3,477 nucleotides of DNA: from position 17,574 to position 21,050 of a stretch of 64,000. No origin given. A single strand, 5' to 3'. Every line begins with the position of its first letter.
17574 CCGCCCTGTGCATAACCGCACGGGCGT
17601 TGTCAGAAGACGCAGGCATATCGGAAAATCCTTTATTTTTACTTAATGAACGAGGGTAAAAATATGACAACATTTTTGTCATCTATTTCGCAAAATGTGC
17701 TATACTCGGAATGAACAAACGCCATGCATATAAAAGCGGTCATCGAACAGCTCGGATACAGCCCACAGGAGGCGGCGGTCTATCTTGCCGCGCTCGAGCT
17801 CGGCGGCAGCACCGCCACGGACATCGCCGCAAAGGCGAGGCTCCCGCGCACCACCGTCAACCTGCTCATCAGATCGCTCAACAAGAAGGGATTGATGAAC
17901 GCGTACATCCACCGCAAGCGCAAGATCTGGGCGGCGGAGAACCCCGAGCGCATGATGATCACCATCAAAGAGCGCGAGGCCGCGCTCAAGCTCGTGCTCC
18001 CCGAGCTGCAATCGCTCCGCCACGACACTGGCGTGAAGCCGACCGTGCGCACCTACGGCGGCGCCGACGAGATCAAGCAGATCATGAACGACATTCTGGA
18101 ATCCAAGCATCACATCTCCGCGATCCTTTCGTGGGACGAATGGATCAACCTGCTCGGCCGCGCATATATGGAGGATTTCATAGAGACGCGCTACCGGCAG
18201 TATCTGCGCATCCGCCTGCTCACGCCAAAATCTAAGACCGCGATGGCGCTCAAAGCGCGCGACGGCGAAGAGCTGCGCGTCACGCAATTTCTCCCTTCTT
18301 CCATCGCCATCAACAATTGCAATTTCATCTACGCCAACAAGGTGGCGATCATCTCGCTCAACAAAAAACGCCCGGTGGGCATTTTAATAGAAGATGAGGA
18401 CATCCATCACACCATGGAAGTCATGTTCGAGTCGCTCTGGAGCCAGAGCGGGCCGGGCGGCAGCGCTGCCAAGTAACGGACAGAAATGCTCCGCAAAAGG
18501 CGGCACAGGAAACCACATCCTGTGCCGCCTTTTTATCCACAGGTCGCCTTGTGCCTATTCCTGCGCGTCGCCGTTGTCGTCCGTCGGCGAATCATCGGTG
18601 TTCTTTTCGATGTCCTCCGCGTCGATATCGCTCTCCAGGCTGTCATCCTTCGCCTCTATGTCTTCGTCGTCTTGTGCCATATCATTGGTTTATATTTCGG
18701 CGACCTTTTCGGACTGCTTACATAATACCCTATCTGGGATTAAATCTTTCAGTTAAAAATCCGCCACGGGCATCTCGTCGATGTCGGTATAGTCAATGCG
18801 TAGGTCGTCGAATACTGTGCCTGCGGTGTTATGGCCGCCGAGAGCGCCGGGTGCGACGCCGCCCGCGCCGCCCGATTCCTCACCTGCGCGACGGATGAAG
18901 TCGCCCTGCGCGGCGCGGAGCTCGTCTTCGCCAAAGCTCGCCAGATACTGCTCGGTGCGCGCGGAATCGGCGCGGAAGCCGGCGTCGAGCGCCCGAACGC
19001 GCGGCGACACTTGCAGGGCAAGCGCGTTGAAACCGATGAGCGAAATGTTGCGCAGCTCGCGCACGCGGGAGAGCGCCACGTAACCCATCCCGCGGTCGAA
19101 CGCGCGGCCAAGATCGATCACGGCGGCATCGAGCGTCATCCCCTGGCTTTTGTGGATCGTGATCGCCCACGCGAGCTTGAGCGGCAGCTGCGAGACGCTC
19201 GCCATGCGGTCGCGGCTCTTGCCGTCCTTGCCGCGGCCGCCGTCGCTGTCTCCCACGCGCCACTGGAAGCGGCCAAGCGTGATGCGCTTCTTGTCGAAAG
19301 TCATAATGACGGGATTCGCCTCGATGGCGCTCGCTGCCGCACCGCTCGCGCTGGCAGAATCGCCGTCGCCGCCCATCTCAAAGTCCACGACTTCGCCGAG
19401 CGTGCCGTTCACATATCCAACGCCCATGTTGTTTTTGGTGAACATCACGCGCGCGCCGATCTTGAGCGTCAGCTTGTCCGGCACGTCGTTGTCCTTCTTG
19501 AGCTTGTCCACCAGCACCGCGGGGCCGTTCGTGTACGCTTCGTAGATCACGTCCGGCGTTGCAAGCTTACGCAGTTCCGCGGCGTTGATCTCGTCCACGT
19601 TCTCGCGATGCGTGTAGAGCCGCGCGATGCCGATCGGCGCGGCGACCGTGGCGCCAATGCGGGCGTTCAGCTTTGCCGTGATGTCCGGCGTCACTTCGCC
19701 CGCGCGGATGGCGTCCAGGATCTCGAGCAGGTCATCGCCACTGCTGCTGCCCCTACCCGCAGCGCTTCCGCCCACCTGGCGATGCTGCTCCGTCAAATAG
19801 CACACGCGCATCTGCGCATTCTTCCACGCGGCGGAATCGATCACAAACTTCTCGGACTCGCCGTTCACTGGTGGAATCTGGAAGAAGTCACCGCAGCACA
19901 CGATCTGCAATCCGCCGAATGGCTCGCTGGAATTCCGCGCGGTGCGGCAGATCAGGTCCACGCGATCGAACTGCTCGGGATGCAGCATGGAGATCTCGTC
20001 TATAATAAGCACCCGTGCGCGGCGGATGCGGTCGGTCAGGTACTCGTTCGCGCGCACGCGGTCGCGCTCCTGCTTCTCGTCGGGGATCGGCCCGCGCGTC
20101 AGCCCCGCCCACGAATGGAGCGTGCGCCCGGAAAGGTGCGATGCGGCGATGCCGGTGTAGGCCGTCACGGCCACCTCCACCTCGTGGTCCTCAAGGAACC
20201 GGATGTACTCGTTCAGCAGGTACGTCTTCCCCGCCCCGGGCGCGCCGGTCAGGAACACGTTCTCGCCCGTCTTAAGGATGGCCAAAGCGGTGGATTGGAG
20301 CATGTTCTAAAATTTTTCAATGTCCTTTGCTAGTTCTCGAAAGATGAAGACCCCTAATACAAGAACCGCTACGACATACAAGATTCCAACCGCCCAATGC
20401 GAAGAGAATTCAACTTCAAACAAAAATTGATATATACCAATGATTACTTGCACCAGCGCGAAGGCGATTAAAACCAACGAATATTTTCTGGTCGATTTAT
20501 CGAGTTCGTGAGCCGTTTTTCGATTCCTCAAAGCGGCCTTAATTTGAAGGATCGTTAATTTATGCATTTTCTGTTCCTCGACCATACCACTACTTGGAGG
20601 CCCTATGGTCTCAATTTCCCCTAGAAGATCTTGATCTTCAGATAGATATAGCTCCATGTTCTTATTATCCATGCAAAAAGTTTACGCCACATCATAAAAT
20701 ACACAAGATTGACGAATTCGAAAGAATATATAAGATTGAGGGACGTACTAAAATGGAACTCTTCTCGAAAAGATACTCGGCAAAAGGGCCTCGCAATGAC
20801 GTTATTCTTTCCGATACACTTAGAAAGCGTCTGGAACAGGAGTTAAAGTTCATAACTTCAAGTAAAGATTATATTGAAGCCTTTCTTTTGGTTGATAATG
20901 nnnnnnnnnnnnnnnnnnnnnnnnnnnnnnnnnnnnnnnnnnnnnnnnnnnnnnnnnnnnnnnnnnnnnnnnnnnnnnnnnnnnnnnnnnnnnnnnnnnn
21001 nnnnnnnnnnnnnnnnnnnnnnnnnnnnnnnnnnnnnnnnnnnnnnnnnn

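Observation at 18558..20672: Minus-strand operon: small TM protein, Pif1/RecD-like helicase, then a 40-aa hyper-acidic peptide, closed by a terminator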

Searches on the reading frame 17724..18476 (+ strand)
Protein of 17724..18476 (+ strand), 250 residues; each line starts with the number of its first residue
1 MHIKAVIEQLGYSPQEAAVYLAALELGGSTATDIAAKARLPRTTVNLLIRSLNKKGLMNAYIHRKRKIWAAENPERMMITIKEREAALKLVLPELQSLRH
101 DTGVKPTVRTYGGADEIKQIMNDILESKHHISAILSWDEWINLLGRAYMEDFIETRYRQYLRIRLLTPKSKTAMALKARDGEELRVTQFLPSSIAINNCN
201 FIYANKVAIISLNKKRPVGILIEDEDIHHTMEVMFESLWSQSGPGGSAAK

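Call 5: search_protein_families(library=pfam, proteins=[window:17724-18476:+], max_evalue=0.01)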
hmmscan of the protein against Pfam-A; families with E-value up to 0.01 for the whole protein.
window:17724-18476:+ (250 aa): 2 families
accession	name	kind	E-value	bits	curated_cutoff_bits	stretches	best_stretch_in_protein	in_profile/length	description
PF01978.25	TrmB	-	4.6e-10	39.7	25.6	1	9-61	3-55/68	Sugar-specific transcriptional regulator TrmB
PF12802.13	MarR_2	-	0.0081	16.7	27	0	14-57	5-49/61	MarR family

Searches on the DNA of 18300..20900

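Call 39: search_rna_families(source=window, start=18300, end=20900, threshold=evalue, max_evalue=1)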
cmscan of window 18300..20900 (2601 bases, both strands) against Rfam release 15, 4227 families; matches with E-value up to 1: 1.
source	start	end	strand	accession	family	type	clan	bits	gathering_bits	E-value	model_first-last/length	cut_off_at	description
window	19624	19699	+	RF02691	BTH_s19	Gene; sRNA;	-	15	153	0.8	105-184/224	no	Burkholderia sRNA 19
